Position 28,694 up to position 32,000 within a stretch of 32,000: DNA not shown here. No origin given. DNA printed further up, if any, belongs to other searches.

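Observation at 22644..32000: Heme-sensor kinase + sigma-54 activator + -24/-12 promoter + NHL/dockerin protein + giant cytochrome: candidate redox-controlled extracellular electron-transfer module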

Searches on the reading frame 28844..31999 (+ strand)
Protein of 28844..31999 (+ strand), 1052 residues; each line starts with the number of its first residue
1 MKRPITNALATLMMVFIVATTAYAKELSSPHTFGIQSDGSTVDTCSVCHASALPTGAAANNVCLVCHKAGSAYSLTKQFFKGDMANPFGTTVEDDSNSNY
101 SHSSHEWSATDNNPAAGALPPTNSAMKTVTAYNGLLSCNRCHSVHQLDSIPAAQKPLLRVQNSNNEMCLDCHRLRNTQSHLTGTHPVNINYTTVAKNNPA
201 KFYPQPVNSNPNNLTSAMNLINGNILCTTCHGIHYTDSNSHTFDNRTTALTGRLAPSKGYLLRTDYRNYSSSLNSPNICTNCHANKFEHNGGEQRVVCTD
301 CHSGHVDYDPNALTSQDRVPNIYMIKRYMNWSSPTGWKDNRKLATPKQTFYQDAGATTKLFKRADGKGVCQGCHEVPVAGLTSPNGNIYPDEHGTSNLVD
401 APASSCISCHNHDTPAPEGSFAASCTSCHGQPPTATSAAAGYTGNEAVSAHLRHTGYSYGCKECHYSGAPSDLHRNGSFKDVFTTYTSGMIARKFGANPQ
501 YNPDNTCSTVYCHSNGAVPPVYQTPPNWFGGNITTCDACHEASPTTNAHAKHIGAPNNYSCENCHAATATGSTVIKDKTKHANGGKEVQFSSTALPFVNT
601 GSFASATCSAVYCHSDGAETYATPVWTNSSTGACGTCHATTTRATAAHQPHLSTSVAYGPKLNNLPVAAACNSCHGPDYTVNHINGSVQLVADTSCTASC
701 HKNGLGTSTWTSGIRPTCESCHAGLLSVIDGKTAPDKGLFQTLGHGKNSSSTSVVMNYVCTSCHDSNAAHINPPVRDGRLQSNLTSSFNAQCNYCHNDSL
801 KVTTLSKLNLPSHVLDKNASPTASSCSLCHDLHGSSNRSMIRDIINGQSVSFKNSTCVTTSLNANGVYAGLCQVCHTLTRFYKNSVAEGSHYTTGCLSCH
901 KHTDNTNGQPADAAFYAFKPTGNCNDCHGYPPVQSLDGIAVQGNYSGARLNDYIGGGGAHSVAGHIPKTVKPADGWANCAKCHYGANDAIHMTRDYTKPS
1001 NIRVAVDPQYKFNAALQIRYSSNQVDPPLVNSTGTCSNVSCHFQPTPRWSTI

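Call 13: search_protein_families(library=pfam, proteins=[window:28844-31999:+], max_evalue=0.01)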
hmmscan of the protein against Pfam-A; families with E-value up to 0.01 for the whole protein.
window:28844-31999:+ (1052 aa): 6 families
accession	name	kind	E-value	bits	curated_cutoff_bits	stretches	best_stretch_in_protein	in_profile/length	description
PF14522.11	Cytochrome_C7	-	5.8e-27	93.8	24.8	3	366-429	12-66/67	Cytochrome c7 and related cytochrome c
PF14537.11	Cytochrom_c3_2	-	2.5e-24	86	25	2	404-466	7-65/79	Cytochrome c3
PF22113.1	Mtrc-MtrF_II-IV_dom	-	8.3e-23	81.2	30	4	534-704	7-166/176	Outer membrane cytochrome MtrC/MtrF-like, domains II/IV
PF09698.15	GSu_C4xC__C2xCH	-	1.6e-13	51.5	21.7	2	506-540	1-36/36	Geobacter CxxxxCH...CXXCH motif (GSu_C4xC__C2xCH)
PF02085.21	Cytochrom_CIII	-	3.1e-05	24.7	22.9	0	871-928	32-82/101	Class III cytochrome C family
PF09699.15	Paired_CXXCH_1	-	0.00068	19.7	20.6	0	137-173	8-37/41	Doubled CXXCH motif (Paired_CXXCH_1)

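Call 30: find_homologous_proteins(query=window:28844-31999:+, max_evalue=1e-20)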
Query window:28844-31999:+ (1052 aa): 203 proteins with E <= 1e-20 among 8000 candidates; the best 120 are listed.
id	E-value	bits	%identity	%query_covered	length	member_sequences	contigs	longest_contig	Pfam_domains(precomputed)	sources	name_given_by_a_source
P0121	0.0e+0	2408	98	100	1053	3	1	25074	PF14537.12,PF09698.16,PF02085.22,PF14522.12,PF22113.2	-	-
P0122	0.0e+0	2047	83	100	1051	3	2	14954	PF14537.12,PF09698.16,PF02085.22,PF14522.12,PF22113.2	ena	-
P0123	0.0e+0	1976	82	100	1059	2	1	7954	PF09699.16,PF14537.12,PF09698.16,PF02085.22,PF14522.12,PF22113.2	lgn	-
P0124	0.0e+0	1501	65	100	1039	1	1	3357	PF14537.12,PF09698.16,PF02085.22,PF14522.12,PF22113.2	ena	-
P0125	0.0e+0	1242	56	100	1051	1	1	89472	PF09699.16,PF14537.12,PF09698.16,PF14522.12,PF22113.2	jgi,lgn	jgi:predicted CxxxxCH...CXXCH cytochrome family protein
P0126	0.0e+0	1160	55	92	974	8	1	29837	PF09699.16,PF14537.12,PF09698.16,PF14522.12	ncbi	ncbi:cytochrome c3 family protein [Geotalea toluenoxydans]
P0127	0.0e+0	1132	53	100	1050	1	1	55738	PF09699.16,PF14537.12,PF09698.16,PF02085.22,PF14522.12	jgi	jgi:predicted CxxxxCH...CXXCH cytochrome family protein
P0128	2.1e-293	995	63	69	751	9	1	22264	PF09698.16,PF14522.12,PF22113.2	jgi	jgi:predicted CxxxxCH...CXXCH cytochrome family protein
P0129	4.5e-215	735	42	99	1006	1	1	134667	PF09699.16,PF14537.12,PF09698.16,PF14522.12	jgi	jgi:predicted CxxxxCH...CXXCH cytochrome family protein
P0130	7.8e-213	728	43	99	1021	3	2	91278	PF09699.16,PF14537.12,PF09698.16,PF14522.12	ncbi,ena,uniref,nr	ncbi:CxxxxCH/CxxCH domain-containing protein [Geobacter sp.]|uniref:cytochrome c3 family protein n=1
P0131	1.5e-212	727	42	100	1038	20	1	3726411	PF09699.16,PF14537.12,PF09698.16,PF14522.12,PF22113.2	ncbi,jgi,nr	ncbi:C-type multiheme cytochrome omcA [Geobacter sulfurreducens]|nr:CxxxxCH/CxxCH domain-containing 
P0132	3.4e-211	722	40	99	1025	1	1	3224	PF09699.16,PF14537.12,PF09698.16,PF02085.22,PF14522.12,PF22113.2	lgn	-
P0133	1.6e-208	713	42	98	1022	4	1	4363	PF09699.16,PF14537.12,PF09698.16,PF02085.22,PF14522.12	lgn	-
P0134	3.6e-207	709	42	100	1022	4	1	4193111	PF09699.16,PF14537.12,PF09698.16,PF14522.12,PF22113.2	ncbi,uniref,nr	ncbi:cytochrome c [Geotalea uraniireducens]|uniref:Cytochrome c n=1 Tax=Geotalea uraniireducens TaxI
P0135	1.1e-204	701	41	96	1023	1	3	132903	PF14537.12,PF09698.16,PF02085.22,PF14522.12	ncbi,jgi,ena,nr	ncbi:MAG TPA: CxxxxCH/CxxCH domain-containing protein [Geobacter sp.]|nr:CxxxxCH/CxxCH domain-contai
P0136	2.0e-203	697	42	100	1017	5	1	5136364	PF09699.16,PF14537.12,PF09698.16,PF14522.12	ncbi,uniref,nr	ncbi:cytochrome c3 family protein [Geotalea uraniireducens]|uniref:Cytochrome C family protein n=1 T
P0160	1.2e-182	628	39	100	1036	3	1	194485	PF09699.16,PF14537.12,PF09698.16,PF14522.12,PF22113.2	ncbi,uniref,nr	ncbi:CxxxxCH/CxxCH domain c-type cytochrome [Geobacter grbiciae]|uniref:CxxxxCH/CxxCH domain c-type 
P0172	2.7e-173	597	38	98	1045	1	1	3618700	PF09699.16,PF14537.12,PF09698.16,PF14522.12,PF22113.2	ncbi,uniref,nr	ncbi:CxxxxCH/CxxCH domain-containing protein [Geobacter pickeringii]|uniref:Cytochrome C n=1 Tax=Geo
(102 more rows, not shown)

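Call 31: find_encoding_contigs(protein=P0131, flank=10000, max_places=2)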
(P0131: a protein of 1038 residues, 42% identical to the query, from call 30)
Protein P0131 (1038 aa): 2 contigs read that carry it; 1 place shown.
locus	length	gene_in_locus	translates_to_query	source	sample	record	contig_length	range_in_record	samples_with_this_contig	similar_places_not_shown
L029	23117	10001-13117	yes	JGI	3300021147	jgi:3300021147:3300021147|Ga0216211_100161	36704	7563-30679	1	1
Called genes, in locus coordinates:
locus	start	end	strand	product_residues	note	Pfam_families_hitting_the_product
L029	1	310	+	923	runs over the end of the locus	PF01436:NHL (faint), PF17170:DUF5128 (faint), PF17936:Big_6, PF19077:Big_13 (faint), PF27332:TP_0781 (faint), PF13750:Big_3_3 (faint), PF09136:Glucodextran_B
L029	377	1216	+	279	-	PF22113:Mtrc-MtrF_II-IV_dom (faint), PF14522:Cytochrome_C7 (faint), PF09699:Paired_CXXCH_1 (faint)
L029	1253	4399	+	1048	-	PF09699:Paired_CXXCH_1 (faint), PF14522:Cytochrome_C7 (faint), PF14537:Cytochrom_c3_2 (faint), PF22113:Mtrc-MtrF_II-IV_dom (weak), PF09698:GSu_C4xC__C2xCH (weak)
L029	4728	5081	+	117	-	-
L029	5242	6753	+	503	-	PF02310:B12-binding, PF04055:Radical_SAM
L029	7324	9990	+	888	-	PF01436:NHL (faint), PF08450:SGL (faint), PF17170:DUF5128 (faint), PF19077:Big_13 (faint), PF22768:SPP1_Dit (faint), PF09136:Glucodextran_B, PF17936:Big_6 (weak)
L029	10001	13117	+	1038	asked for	PF14522:Cytochrome_C7 (faint), PF14537:Cytochrom_c3_2 (faint), PF22113:Mtrc-MtrF_II-IV_dom (faint), PF09699:Paired_CXXCH_1 (weak), PF09698:GSu_C4xC__C2xCH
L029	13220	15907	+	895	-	PF02085:Cytochrom_CIII (faint), PF14522:Cytochrome_C7 (faint), PF14537:Cytochrom_c3_2 (faint), PF09698:GSu_C4xC__C2xCH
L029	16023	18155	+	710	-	PF14522:Cytochrome_C7 (faint), PF14537:Cytochrom_c3_2 (faint), PF09698:GSu_C4xC__C2xCH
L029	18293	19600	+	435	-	PF05140:ResB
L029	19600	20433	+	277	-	PF01578:Cytochrom_C_asm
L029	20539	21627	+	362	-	PF00180:Iso_dh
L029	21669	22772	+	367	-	PF01118:Semialdhyde_dh, PF02774:Semialdhyde_dhC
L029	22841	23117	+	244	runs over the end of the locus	PF01416:PseudoU_synth_1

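Call 48: search_protein_families(library=ncbifam, proteins=[window:28844-31999:+], max_evalue=0.1)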
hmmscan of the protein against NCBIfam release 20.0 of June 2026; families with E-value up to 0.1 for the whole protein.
window:28844-31999:+ (1052 aa): 8 families
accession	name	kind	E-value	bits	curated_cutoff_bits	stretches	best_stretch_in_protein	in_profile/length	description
TIGR01904.2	GSu_C4xC__C2xCH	domain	4.2e-20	71.3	27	3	581-649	1-71/73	CxxxxCH/CxxCH domain c-type cytochrome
TIGR03508.1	decahem_SO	subfamily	1.4e-15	57.5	192.2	3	223-411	69-249/258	DmsE family decaheme c-type cytochrome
TIGR03507.1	decahem_SO1788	subfamily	3.9e-08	32.2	209.3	3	789-854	489-541/672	OmcA/MtrC family decaheme c-type cytochrome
NF041028.1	decahem_GSU2203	exception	2.6e-07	30.2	325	1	136-188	126-171/317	GSU2203 family decaheme c-type cytochrome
NF045713.1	CxxCH_16_HmcA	equivalog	6.6e-07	28.3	400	1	341-466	54-182/541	sulfate respiration complex hexadecaheme cytochrome HmcA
TIGR03153.1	cytochr_NrfH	equivalog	0.0031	17.6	134.2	1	266-305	18-62/138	cytochrome c nitrite reductase small subunit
NF047727.1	4hemeCytCCctA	equivalog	0.032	14.4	180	0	692-766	35-106/109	tetraheme c-type cytochrome CctA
TIGR01905.1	paired_CXXCH_1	subfamily_domain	0.033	14.1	25.2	1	824-843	7-26/41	doubled CXXCH domain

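Call 70: find_encoding_contigs(protein=P0172, flank=8000, max_places=1)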
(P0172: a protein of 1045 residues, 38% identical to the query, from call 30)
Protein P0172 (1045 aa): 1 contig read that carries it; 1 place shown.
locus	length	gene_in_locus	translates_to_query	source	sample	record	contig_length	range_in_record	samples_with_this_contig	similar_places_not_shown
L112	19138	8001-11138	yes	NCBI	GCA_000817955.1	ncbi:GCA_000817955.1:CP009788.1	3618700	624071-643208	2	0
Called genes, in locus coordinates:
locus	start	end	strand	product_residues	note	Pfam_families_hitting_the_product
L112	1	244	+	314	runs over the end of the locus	PF02779:Transket_pyr, PF02780:Transketolase_C, PF22613:Transketolase_C_1 (faint)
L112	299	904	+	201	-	-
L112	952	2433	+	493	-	PF00672:HAMP, PF00512:HisKA, PF02518:HATPase_c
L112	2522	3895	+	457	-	PF00072:Response_reg, PF00158:Sigma54_activat, PF14532:Sigma54_activ_2, PF07728:AAA_5 (weak), PF25601:AAA_lid_14, PF02954:HTH_8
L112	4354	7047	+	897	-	PF01436:NHL (faint), PF06739:SBBP (faint), PF19077:Big_13 (faint), PF27332:TP_0781 (faint), PF09136:Glucodextran_B, PF17936:Big_6 (weak)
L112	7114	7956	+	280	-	PF22113:Mtrc-MtrF_II-IV_dom (faint), PF14522:Cytochrome_C7 (faint), PF09699:Paired_CXXCH_1 (faint)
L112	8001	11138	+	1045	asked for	PF09699:Paired_CXXCH_1 (faint), PF14522:Cytochrome_C7 (faint), PF14537:Cytochrom_c3_2 (faint), PF22113:Mtrc-MtrF_II-IV_dom (faint), PF09698:GSu_C4xC__C2xCH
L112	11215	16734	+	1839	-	PF14522:Cytochrome_C7 (faint), PF14537:Cytochrom_c3_2 (faint), PF09698:GSu_C4xC__C2xCH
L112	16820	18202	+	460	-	PF26549:Tricorn_N (faint), PF26550:Tricorn_2nd (faint), PF07676:PD40 (faint), PF23381:Beta-prop_IFT122_1st (faint), PF23414:Beta-prop_EML_2 (faint)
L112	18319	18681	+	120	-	-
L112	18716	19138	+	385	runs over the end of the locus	PF05140:ResB (faint)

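Call 71: find_encoding_contigs(protein=P0136, flank=8000, max_places=1)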
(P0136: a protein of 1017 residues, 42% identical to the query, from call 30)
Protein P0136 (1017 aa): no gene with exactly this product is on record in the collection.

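Call 72: find_encoding_contigs(protein=P0160, flank=8000, max_places=1)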
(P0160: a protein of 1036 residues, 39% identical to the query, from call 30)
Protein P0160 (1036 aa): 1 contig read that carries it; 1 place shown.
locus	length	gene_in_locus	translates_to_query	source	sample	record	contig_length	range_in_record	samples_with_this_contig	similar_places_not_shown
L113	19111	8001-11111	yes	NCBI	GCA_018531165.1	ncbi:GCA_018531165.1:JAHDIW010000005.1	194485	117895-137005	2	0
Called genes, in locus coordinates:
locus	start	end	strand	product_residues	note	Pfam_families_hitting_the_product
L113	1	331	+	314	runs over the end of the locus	PF02779:Transket_pyr, PF02780:Transketolase_C, PF22613:Transketolase_C_1 (faint)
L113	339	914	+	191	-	-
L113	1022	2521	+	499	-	PF00672:HAMP, PF00512:HisKA, PF02518:HATPase_c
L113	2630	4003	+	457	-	PF00072:Response_reg, PF00158:Sigma54_activat, PF14532:Sigma54_activ_2, PF07728:AAA_5 (weak), PF25601:AAA_lid_14, PF02954:HTH_8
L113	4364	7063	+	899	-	PF01436:NHL (faint), PF17936:Big_6 (faint), PF17170:DUF5128 (weak), PF27332:TP_0781 (faint), PF09136:Glucodextran_B, PF19077:Big_13 (weak)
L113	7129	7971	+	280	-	PF22113:Mtrc-MtrF_II-IV_dom (faint), PF14522:Cytochrome_C7 (faint), PF09699:Paired_CXXCH_1 (faint)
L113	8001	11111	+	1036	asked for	PF09699:Paired_CXXCH_1 (faint), PF14522:Cytochrome_C7 (faint), PF14537:Cytochrom_c3_2 (faint), PF22113:Mtrc-MtrF_II-IV_dom (weak), PF09698:GSu_C4xC__C2xCH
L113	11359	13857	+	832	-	PF28492:Beta_helix_4 (weak), PF13229:Beta_helix (weak), PF05048:NosD (weak), PF13229:Beta_helix, PF05048:NosD, PF13229:Beta_helix (weak)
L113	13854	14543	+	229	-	PF02369:Big_1 (faint), PF10670:DUF4198 (faint), PF13620:CarboxypepD_reg (weak)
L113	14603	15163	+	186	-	PF04069:OpuAC (faint)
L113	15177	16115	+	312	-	PF05140:ResB (faint)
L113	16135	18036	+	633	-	PF03773:ArsP_1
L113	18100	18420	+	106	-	PF01050:MannoseP_isomer (weak), PF02311:AraC_binding (weak), PF07883:Cupin_2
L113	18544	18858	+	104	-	PF05402:PqqD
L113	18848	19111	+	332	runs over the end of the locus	PF04055:Radical_SAM, PF13186:SPASM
